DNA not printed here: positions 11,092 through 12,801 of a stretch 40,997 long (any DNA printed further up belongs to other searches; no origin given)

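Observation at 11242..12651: Single polypeptide fusing a class-II aaRS-like ligase core to a GNAT-fold domain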

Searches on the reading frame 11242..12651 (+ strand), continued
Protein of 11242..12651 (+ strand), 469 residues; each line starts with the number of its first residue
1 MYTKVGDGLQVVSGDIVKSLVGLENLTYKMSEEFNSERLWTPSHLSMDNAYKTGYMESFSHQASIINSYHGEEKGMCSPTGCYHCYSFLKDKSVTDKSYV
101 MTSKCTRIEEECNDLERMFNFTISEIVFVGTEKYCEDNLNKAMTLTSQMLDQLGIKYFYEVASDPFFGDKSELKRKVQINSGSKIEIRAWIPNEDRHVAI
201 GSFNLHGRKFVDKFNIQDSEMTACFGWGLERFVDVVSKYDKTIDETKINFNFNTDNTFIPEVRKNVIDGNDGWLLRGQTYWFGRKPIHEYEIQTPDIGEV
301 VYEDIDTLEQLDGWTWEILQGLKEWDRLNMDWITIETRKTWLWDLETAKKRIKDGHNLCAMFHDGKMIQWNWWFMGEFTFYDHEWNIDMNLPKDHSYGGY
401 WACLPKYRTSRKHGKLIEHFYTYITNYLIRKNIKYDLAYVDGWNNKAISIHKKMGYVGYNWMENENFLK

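Call 29: find_encoding_contigs(protein=P0006, flank=8000, max_places=2)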
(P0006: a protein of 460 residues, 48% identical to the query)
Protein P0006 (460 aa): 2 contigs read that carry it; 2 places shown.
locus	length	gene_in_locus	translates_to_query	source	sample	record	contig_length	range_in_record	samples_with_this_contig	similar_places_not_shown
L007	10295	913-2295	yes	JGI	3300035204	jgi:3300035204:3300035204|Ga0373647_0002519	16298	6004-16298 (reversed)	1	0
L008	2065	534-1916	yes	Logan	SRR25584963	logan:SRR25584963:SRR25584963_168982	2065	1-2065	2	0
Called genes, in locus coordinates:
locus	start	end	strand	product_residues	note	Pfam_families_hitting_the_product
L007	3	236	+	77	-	?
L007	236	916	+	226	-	-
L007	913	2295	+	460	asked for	PF00587:tRNA-synt_2b (weak)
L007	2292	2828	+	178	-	PF02585:PIG-L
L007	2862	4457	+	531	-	-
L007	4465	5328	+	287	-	PF04055:Radical_SAM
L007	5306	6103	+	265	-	-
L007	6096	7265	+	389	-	PF07690:MFS_1, PF13000:Acatn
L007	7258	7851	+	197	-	PF13640:2OG-FeII_Oxy_3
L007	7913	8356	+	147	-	-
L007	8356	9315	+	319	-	-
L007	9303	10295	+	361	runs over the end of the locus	PF01555:N6_N4_Mtase (weak)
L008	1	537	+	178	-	?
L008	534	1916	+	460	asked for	PF00587:tRNA-synt_2b (weak)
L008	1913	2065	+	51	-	?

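Call 32: search_protein_families(library=pfam, proteins=[L005:10548-12113:+, L007:2862-4457:+, L001:11372-12844:+, L005:6574-7731:+, L005:7742-8008:+, L005:13062-13865:+, L007:236-916:+, L005:9968-10501:+], max_evalue=0.1)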
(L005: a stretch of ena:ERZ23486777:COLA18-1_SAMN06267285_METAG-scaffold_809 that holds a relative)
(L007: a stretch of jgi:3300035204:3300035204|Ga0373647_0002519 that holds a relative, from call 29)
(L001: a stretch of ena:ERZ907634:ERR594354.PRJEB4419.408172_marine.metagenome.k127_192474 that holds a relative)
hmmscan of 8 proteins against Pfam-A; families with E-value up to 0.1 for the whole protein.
L005:10548-12113:+ (521 aa): 0 families

L007:2862-4457:+ (531 aa): 0 families

L001:11372-12844:+ (490 aa): 0 families

L005:6574-7731:+ (385 aa): 2 families
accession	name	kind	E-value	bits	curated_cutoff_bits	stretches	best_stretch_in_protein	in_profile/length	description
PF13186.11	SPASM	-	6.8e-06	26.7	21.5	1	6-79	1-64/67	Iron-sulfur cluster-binding domain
PF04055.27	Radical_SAM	-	0.0036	17.9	29.5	1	153-311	5-160/166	Radical SAM superfamily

L005:7742-8008:+ (88 aa): 2 families
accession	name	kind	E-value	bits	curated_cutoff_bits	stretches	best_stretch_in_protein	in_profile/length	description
PF22910.1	EDR4-like_1st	-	0.052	13.7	27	0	27-38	5-14/34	Enhanced disease resistance 4-like, N-terminal domain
PF03604.18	Zn_ribbon_RPAB4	-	0.052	13.7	24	0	17-30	8-21/32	DNA directed RNA polymerase, 7 kDa subunit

L005:13062-13865:+ (267 aa): 0 families

L007:236-916:+ (226 aa): 0 families

L005:9968-10501:+ (177 aa): 1 family
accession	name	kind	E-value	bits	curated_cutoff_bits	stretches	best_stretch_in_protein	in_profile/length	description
PF02585.22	PIG-L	-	3.1e-17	63.7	28.2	1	5-115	1-126/129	GlcNAc-PI de-N-acetylase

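Call 35: find_related_loci(query=A1, collection=viral_contigs, flank=10000)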
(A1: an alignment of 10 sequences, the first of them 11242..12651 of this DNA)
Query A1 (469 aa) in viral_contigs; peptide patterns used: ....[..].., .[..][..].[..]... (x = any residue, [..] = any of these).
99 stretches matched a pattern; 15 encode a relative of the query (tblastn E <= 1e-3); 14 distinct loci.
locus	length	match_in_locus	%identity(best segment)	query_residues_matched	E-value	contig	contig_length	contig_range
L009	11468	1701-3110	97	1-469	0e+0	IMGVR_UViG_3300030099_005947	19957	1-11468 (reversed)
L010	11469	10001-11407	91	1-469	0e+0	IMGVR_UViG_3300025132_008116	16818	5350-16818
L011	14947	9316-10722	91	1-469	0e+0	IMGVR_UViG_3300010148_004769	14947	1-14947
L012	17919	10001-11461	90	1-469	0e+0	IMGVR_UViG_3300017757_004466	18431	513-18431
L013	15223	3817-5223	88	1-469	0e+0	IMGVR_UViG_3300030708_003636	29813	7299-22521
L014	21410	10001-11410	95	1-469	0e+0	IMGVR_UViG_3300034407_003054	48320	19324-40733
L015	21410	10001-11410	84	1-469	0e+0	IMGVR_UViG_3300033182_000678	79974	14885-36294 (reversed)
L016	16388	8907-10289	65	4-464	0e+0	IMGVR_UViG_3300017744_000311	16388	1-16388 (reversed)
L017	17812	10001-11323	42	3-462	6e-99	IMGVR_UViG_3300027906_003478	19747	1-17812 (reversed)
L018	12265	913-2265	48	1-464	1e-131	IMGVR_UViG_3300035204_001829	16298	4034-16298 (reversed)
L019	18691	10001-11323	41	3-462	3e-98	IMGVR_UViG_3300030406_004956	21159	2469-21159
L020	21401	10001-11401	66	1-469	0e+0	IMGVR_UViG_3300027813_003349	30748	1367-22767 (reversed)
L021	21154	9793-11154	44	1-463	1e-116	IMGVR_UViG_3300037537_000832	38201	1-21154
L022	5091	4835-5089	53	1-85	2e-24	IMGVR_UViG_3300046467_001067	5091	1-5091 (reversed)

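Call 36: find_related_loci(query=A1, collection=genome_contigs, flank=8000)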
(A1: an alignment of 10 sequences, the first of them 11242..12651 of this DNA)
Query A1 (469 aa) in genome_contigs; peptide patterns used: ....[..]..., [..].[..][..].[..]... (x = any residue, [..] = any of these).
88 stretches matched a pattern, but none encodes a relative of the query by tblastn (E <= 1e-3).

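Call 76: fold_search(model_id=the predicted structure, library=viral)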
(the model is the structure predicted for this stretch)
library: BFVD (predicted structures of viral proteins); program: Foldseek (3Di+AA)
matches with E <= 10: 760; with E <= 0.001: 20
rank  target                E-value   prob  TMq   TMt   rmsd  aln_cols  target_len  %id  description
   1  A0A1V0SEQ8            4.7e-13  1.00  0.43  0.41   4.1       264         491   16  proline--tRNA ligase [Hokovirus HKV1]
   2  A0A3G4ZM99            2.0e-11  1.00  0.42  0.43  10.2       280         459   15  serine--tRNA ligase [Terrestrivirus sp.]
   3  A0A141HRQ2            5.6e-11  1.00  0.39  0.79   3.6       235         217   16  (no name in the UniProt tables at hand)
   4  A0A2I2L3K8            2.4e-08  1.00  0.34  0.34  23.2       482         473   10  Glycyl-tRNA synthetase [Orpheovirus IHUMI-LCC2]
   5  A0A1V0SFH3            3.4e-08  1.00  0.37  0.36   6.2       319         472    9  Histidyl-tRNA synthetase [Hokovirus HKV1]
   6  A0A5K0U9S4            6.0e-07  1.00  0.28  0.15   6.1       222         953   10  threonine--tRNA ligase [Yasminevirus sp. GU-2018]
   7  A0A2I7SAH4            9.5e-07  1.00  0.30  0.67   4.9       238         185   14  (no name in the UniProt tables at hand)
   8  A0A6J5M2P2            1.5e-06  1.00  0.34  0.65   4.7       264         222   12  Aminoacyl-transfer RNA synthetases class-II family profile domain-containing protein [uncultured Caudovirales phage]
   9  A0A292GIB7            1.2e-05  1.00  0.30  0.64   4.6       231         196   13  (no name in the UniProt tables at hand)
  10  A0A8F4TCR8            1.7e-05  1.00  0.24  0.41   4.7       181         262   13  (no name in the UniProt tables at hand)
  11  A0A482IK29            2.1e-05  1.00  0.25  0.37  15.8       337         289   11  Putative GCN5-related N-acetyltransferase [Erwinia phage Derbicus]
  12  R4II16                5.7e-05  1.00  0.23  0.36  18.3       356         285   11  (no name in the UniProt tables at hand)
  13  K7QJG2                1.1e-04  1.00  0.28  0.61   5.0       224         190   14  Uncharacterized protein [Escherichia phage phAPEC8]
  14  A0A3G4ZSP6            1.4e-04  1.00  0.28  0.29   8.4       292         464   12  alanine--tRNA ligase [Terrestrivirus sp.]
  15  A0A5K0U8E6            1.4e-04  1.00  0.27  0.22  16.8       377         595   13  lysine--tRNA ligase [Yasminevirus sp. GU-2018]
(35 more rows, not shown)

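Call 93: search_solved_structures(query=L015:13271-13957:+, max_evalue=0.001)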
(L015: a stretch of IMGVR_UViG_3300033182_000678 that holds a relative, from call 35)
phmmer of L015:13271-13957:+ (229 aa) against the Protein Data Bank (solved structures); distinct sequences matched with E-value up to 0.001: 5.
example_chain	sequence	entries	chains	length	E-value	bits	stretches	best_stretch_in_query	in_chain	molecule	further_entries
4gxr_A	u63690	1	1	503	1.8e-05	27.7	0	6-158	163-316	Malonyl CoA synthetase, Benzoate-CoA ligase Chimeric protein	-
4fut_A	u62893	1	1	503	7.1e-05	25.7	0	6-158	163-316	Malonyl CoA synthetase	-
4fuq_A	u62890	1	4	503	8.9e-05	25.4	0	6-158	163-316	Malonyl CoA synthetase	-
4gxq_A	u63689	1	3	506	0.00018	24.4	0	6-158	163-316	Malonyl CoA synthetase, Benzoate-CoA ligase Chimeric protein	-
3etc_A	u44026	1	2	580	0.00073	22.4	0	189-224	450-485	AMP-binding protein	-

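Call 97: get_annotated_region(hit=H1, flank=5000)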
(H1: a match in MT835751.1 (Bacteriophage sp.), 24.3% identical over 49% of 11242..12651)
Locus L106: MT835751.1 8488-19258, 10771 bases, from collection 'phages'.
description: UNVERIFIED: Bacteriophage sp. clone scaffold_599 genomic sequence.
organism: Bacteriophage sp. (NCBI taxid 38018)
taxonomy: Viruses
host: -; source: human fecal samples; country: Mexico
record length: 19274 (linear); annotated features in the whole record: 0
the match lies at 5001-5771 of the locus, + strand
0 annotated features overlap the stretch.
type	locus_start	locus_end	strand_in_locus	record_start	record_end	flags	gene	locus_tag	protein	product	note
